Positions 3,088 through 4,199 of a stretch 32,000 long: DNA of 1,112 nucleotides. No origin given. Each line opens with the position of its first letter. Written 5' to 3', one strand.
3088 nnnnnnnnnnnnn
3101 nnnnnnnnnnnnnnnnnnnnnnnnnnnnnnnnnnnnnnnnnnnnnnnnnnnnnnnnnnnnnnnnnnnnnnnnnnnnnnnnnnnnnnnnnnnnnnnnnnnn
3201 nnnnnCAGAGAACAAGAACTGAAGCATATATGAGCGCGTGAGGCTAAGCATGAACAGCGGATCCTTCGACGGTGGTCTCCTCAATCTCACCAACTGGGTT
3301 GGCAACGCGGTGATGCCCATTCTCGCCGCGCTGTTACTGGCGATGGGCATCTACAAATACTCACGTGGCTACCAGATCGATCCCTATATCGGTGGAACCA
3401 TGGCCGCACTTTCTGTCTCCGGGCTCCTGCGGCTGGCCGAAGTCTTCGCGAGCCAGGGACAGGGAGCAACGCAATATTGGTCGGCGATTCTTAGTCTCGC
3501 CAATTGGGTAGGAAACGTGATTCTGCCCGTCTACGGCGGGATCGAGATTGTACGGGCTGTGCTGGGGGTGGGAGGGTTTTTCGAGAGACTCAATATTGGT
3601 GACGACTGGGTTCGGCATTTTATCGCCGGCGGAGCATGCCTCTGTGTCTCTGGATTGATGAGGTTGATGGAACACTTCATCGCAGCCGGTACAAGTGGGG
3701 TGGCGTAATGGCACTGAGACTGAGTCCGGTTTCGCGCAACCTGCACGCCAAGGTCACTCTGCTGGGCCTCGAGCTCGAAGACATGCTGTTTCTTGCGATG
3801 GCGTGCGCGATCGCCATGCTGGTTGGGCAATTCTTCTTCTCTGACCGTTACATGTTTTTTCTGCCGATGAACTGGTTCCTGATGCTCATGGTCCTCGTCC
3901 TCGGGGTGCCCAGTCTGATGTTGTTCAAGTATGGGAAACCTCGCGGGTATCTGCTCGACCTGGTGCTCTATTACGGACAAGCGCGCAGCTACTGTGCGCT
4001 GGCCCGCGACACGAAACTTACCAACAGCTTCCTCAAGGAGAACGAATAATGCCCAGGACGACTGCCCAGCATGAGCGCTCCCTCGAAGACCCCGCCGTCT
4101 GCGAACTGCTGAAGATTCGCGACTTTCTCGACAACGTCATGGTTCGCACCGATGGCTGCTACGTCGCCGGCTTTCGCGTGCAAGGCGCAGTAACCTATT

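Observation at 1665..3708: Expansion of the VirB2-type pilin module: five to six copies spread over three genes, including tandem-fused pilins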

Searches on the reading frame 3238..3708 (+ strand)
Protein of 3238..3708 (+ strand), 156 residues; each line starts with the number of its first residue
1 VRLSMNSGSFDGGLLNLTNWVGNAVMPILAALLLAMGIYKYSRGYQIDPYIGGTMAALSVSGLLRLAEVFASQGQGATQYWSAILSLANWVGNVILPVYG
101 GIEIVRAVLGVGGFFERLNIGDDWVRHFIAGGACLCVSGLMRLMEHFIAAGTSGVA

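Call 4: search_protein_families(library=pfam, proteins=[window:3238-3708:+], max_evalue=1)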
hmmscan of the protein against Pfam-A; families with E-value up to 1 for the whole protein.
window:3238-3708:+ (156 aa): 1 family
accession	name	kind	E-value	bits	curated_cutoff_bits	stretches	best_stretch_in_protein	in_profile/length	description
PF07279.17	DUF1442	-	0.025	14.4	27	1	79-128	158-206/218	Protein of unknown function (DUF1442)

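Call 10: search_protein_families(library=ncbifam, proteins=[window:3250-3708:+], max_evalue=1)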
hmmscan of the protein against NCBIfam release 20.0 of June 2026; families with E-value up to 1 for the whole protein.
window:3250-3708:+ (152 aa): 2 families
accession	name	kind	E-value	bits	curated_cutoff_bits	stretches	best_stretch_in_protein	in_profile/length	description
NF045607.1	exo_Victor_syst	equivalog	0.014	15.3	35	1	13-34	45-66/82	XrtV sorting system accessory protein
TIGR03867.1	MprA_tail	equivalog_domain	0.15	12.6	19.7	1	20-33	5-18/27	MprA protease, GlyGly-CTERM protein-sorting domain-containing form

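Call 11: find_homologous_proteins(query=window:3250-3708:+, max_evalue=0.001)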
Query window:3250-3708:+ (152 aa): 277 proteins with E <= 0.001 among 457 candidates; the best 120 are listed.
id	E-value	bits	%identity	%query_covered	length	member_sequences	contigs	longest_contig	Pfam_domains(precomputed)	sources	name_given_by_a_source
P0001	1.2e-89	316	95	100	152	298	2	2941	-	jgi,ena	-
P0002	3.2e-89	315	95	100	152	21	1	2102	-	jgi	jgi:hypothetical protein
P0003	1.6e-88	313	94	100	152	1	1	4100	-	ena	-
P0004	5.0e-86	304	92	100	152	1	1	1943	-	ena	-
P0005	5.3e-86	304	92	100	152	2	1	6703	-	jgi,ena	-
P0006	5.4e-85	301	90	100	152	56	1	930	-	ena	-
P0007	1.0e-84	300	91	99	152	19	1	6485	-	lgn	-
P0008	1.3e-84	300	89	100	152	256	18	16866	-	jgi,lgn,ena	jgi:hypothetical protein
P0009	2.5e-84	299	88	100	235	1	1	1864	-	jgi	jgi:hypothetical protein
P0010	1.9e-83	296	88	100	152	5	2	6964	-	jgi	jgi:hypothetical protein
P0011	1.3e-82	293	86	100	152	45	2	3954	-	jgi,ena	jgi:hypothetical protein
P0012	2.1e-82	293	88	100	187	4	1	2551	-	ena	-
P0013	3.1e-82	292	87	100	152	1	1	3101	-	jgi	jgi:hypothetical protein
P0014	2.2e-79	283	84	100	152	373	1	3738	-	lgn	-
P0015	4.4e-78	279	86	100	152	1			-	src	-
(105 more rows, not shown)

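Call 14: search_solved_structures(query=A1, max_evalue=10, show_alignments=3)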
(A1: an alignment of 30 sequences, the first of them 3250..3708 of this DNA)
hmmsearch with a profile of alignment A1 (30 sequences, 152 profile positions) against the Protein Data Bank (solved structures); distinct sequences matched with E-value up to 10: 2.
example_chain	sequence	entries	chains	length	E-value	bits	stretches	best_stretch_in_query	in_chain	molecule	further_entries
3grk_A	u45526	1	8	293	0.25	14.5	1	38-127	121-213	Enoyl-(acyl-carrier-protein) reductase (NADH)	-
3k2e_A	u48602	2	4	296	0.75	12.9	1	37-127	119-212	Enoyl-(Acyl-carrier-protein) reductase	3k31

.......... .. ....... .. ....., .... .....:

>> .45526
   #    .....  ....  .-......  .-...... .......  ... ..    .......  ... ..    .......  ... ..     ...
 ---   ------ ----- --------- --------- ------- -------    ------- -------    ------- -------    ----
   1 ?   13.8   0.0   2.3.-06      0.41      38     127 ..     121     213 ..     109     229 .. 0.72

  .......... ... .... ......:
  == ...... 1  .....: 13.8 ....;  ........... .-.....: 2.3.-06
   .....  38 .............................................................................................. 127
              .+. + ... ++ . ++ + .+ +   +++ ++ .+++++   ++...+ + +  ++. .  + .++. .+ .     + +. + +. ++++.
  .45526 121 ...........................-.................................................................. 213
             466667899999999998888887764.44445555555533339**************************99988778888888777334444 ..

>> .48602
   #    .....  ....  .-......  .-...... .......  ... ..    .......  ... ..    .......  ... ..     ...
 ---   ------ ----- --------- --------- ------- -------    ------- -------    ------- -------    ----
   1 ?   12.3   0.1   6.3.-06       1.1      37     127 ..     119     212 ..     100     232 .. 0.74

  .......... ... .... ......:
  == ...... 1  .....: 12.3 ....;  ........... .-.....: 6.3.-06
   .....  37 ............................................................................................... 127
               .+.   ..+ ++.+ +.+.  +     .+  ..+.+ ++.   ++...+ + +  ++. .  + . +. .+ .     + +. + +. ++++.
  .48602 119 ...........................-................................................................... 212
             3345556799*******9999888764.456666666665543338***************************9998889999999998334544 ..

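Call 15: find_related_loci(query=A1, collection=genome_contigs, flank=6000)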
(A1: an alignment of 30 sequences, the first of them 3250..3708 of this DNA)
Query A1 (152 aa) in genome_contigs; peptide patterns used: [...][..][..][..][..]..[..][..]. (x = any residue, [..] = any of these).
214 stretches matched a pattern; 207 encode a relative of the query (tblastn E <= 1e-3); the best 80 are kept; 80 distinct loci.
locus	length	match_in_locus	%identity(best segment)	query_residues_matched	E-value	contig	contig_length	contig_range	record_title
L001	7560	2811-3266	95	1-152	3e-94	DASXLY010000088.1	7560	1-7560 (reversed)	MAG TPA_asm: Terracidiphilus sp. isolate SMAG_U5314 k141_1109867, whole genome shotgun sequence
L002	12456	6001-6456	95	1-152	5e-94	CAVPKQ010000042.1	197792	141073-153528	MAG: uncultured Acidobacteriaceae bacterium isolate MFD10064.bin.1.84 genome assembly, contig: contig_5154, whole genome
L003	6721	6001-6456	95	1-152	1e-93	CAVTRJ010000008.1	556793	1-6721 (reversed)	MAG: uncultured Acidobacteriaceae bacterium isolate MFD09603.bin.1.285 genome assembly, contig: contig_17764, whole geno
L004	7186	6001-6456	95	1-152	2e-93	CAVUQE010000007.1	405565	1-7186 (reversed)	MAG: uncultured Acidobacteriaceae bacterium isolate MFD06092.bin.1.173 genome assembly, contig: contig_22375, whole geno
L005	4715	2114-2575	95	1-152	1e-93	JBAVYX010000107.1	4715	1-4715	MAG: Silvibacterium sp. isolate MFD01830_ilm_asm_bin49 k127_184727, whole genome shotgun sequence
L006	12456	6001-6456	88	1-152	2e-88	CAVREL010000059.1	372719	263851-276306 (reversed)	MAG: uncultured Acidobacteriota bacterium isolate MFD10071.bin.2.108 genome assembly, contig: contig_47142, whole genome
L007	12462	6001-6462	88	1-152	6e-88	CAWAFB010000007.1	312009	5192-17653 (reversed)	MAG: uncultured Acidobacteriaceae bacterium isolate MFD00731.bin.3.65 genome assembly, contig: contig_20582, whole genom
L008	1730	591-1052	88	1-152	3e-91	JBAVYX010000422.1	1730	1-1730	MAG: Silvibacterium sp. isolate MFD01830_ilm_asm_bin49 k127_96073, whole genome shotgun sequence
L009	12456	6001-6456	85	1-152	1e-85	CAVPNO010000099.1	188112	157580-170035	MAG: uncultured Acidobacteriota bacterium isolate MFD10071.bin.2.55 genome assembly, contig: contig_54379, whole genome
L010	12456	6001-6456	84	1-152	2e-85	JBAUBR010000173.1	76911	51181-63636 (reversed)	MAG: Terracidiphilus sp. isolate MFD10722_ilm_asm_bin9 k127_238362, whole genome shotgun sequence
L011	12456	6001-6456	86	1-152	3e-85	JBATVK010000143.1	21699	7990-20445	MAG: Acidobacteriaceae bacterium isolate MFD09535_ilm_asm_bin16 k127_79598, whole genome shotgun sequence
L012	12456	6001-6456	85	1-152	5e-85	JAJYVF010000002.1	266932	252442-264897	MAG: Acidobacteria bacterium isolate FK1.bin77 NODE_29_length_266932_cov_5.554217, whole genome shotgun sequence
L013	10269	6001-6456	85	1-152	6e-85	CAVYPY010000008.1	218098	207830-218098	MAG: uncultured Acidobacteriaceae bacterium isolate MFD05512.bin.1.68 genome assembly, contig: contig_31317, whole genom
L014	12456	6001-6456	85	1-152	5e-85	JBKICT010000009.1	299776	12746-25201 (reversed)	MAG: Acidobacteriota bacterium isolate bins.75 NODE_77_length_299776_cov_4.583990, whole genome shotgun sequence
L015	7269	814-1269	84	1-152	2e-84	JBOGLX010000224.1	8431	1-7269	MAG: Terracidiphilus sp. isolate TC-S_metawrap_bin.184 k127_2770188, whole genome shotgun sequence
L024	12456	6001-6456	89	1-152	6e-90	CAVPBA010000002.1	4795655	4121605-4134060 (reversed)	MAG: Terriglobales bacterium isolate MFD00031.bin.2.5 genome assembly, contig: contig_2236, whole genome shotgun sequenc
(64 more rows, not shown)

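Call 37: predict_structure(alignment_id=A1)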
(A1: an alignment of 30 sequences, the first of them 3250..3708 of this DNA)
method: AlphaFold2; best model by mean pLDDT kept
length: 152 residues; sequences in the alignment: 30
mean_pLDDT: 76.4   pTM: 0.67
mean pLDDT of the five models: 76.4, 75.1, 74.9, 74.4, 72.6
residues with pLDDT >= 90: 0; 70-90: 120; 50-70: 21; < 50: 11
segments of 3 or more residues with pLDDT < 50: 1-3, 110-112, 150-152
pLDDT, mean of each block of 10 residues (from residue 1): 62 83 88 81 84 88 78 76 84 84 65 53 80 81 65 43
secondary structure, 60 per line:
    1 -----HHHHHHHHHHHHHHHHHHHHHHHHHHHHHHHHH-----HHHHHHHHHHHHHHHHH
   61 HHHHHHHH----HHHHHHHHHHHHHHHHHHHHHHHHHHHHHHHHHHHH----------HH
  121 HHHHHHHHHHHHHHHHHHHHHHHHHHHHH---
elements in order: H6-38 H44-68 H73-108 H119-149

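Call 42: fold_search(model_id=the predicted structure, library=pdb)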
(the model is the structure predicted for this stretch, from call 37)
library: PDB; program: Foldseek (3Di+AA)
matches with E <= 10: 95; with E <= 0.001: 0
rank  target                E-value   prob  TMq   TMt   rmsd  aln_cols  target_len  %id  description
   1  5oxf_A                2.3e+00  0.10  0.27  0.10  13.3       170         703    6  An oligomerised bacterial dynamin pair provides a mechanism for the long range sensing and tethering of membranes (released 2018-09-05)
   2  7a0g_DDD              3.1e+00  0.16  0.34  0.18  38.7       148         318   11  Structure of the SmhB pore of the tripartite alpha-pore forming toxin, Smh, from Serratia marcescens. (released 2021-03-31)
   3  8zyv_C                3.5e+00  0.07  0.24  0.18  24.3       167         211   12  Bacterial flagellar sodium-driven stator PomA5PomB2 with 100 mM NaCl (released 2025-01-01)
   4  8hnm_R                3.6e+00  0.41  0.42  0.25   5.2        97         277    7  CXCR3-DNGi complex activated by VUF11222 (released 2023-11-29)
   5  9p83_R                3.6e+00  0.41  0.43  0.27   4.4       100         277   13  NTSR1-Gi-NTS(8-13) GTP-Bound Complex in the Non-Canonical, AHD Open State (NC-Open-GTP) (released 2026-03-25)
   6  8h8j_C                3.8e+00  0.33  0.40  0.25   4.5        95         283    6  Lodoxamide-bound GPR35 in complex with G13 (released 2023-02-08)
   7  6byj_E                3.8e+00  0.16  0.32  0.22   9.4       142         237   10  Structure of human 14-3-3 gamma bound to O-GlcNAc peptide (released 2018-05-09)
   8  8wf6_A                4.0e+00  0.04  0.18  0.14  16.9       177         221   11  14-3-3 zeta complexed with S559 phosphorylated peptide derived from GPIb alpha cytoplasmic domain (released 2024-09-25)
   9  5doq_A                4.2e+00  0.20  0.41  0.19   7.1       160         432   11  The structure of bd oxidase from Geobacillus thermodenitrificans (released 2016-05-04)
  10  6h2f_A                4.2e+00  0.12  0.34  0.17  38.6       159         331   11  Structure of the pre-pore AhlB of the tripartite alpha-pore forming toxin, AHL, from Aeromonas hydrophila. (released 2019-07-10)
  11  6grj_B                4.2e+00  0.08  0.27  0.14  38.7       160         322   11  Structure of the AhlB pore of the tripartite alpha-pore forming toxin, AHL, from Aeromonas hydrophila. (released 2019-07-03)
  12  8irj_A                4.2e+00  0.08  0.25  0.10  11.5       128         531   13  Cryo-EM structure of an orphan GPCR (released 2024-09-18)
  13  6grj_F                4.5e+00  0.09  0.28  0.14  38.7       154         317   10  Structure of the AhlB pore of the tripartite alpha-pore forming toxin, AHL, from Aeromonas hydrophila. (released 2019-07-03)
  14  9leg_C                4.7e+00  0.06  0.25  0.18  20.8       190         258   12  AMO complex (released 2026-02-04)
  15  6gkf_B                4.7e+00  0.05  0.22  0.16  16.2       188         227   10  Structure of 14-3-3 gamma in complex with caspase-2 14-3-3 binding motif Ser139 (released 2018-10-17)
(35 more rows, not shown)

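Call 88: search_protein_families(library=pfam, proteins=[L024:190-1032:+, L024:1029-1526:+, L024:1529-2509:+, L024:2547-3839:+], max_evalue=0.01)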
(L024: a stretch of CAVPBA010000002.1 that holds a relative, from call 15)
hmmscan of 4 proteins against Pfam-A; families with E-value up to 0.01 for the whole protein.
L024:190-1032:+ (280 aa): 7 families
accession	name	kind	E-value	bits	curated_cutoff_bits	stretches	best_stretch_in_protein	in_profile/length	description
PF07728.20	AAA_5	-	1.1e-10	42.1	22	1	1-146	3-132/139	AAA domain (dynein-related subfamily)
PF00004.35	AAA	-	9.9e-10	39.4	21.2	1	2-115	3-93/131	ATPase family associated with various cellular activities (AAA)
PF07724.20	AAA_2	-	2.1e-08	34.8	27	1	2-140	8-124/166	AAA domain (Cdc48 subfamily)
PF13191.12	AAA_16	-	7.3e-06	27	32.6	1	2-115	29-157/167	AAA ATPase domain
PF13401.12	AAA_22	-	5.7e-05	23.9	27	1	2-114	10-105/130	AAA domain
PF05729.18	NACHT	-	0.003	17.8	26.7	0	2-21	5-24/167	NACHT domain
PF03266.21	NTPase_1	-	0.0062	16.8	23.9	0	2-131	4-136/168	NTPase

L024:1029-1526:+ (165 aa): 1 family
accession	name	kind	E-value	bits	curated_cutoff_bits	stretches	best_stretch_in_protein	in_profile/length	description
PF01464.25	SLT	-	1.7e-19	69.9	21.3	1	32-118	3-95/117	Transglycosylase SLT domain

L024:1529-2509:+ (326 aa): 1 family
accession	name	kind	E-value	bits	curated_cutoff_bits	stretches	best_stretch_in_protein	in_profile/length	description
PF03524.21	CagX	-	0.00058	20.2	34.2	1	44-109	9-75/198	Conjugal transfer protein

L024:2547-3839:+ (430 aa): 1 family
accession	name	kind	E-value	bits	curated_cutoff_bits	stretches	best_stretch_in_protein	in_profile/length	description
PF03743.19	TrbI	-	3.2e-09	37.3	35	1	230-399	4-184/188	Bacterial conjugation TrbI-like protein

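Call 92: search_protein_families(library=phrogs, proteins=[window:3250-3708:+], max_evalue=0.01)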
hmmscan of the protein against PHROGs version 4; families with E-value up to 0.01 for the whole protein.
window:3250-3708:+ (152 aa): 0 families

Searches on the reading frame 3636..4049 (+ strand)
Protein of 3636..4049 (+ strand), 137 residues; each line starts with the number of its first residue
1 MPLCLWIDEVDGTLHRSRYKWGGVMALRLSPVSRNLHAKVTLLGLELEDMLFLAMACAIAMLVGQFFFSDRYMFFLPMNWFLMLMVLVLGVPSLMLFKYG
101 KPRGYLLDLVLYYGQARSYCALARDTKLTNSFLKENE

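Call 4: search_protein_families(library=pfam, proteins=[window:3636-4049:+], max_evalue=1)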
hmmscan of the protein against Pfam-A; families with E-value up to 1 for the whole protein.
window:3636-4049:+ (137 aa): 1 family
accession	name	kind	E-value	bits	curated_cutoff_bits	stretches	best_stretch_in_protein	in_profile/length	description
PF07441.16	BofA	-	0.05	14.2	26.1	1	51-96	23-68/75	SigmaK-factor processing regulatory protein BofA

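Call 10: search_protein_families(library=ncbifam, proteins=[window:3636-4049:+], max_evalue=1)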
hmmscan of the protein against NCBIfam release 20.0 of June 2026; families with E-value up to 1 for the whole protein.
window:3636-4049:+ (137 aa): 1 family
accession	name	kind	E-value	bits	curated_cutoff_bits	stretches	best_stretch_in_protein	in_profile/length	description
TIGR03750.1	conj_TIGR03750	hypoth_equivalog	0.012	15.5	70.75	1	41-107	14-83/111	TIGR03750 family conjugal transfer protein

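Call 92: search_protein_families(library=phrogs, proteins=[window:3708-4049:+], max_evalue=0.01)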
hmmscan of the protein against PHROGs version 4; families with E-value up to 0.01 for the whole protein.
window:3708-4049:+ (113 aa): 0 families
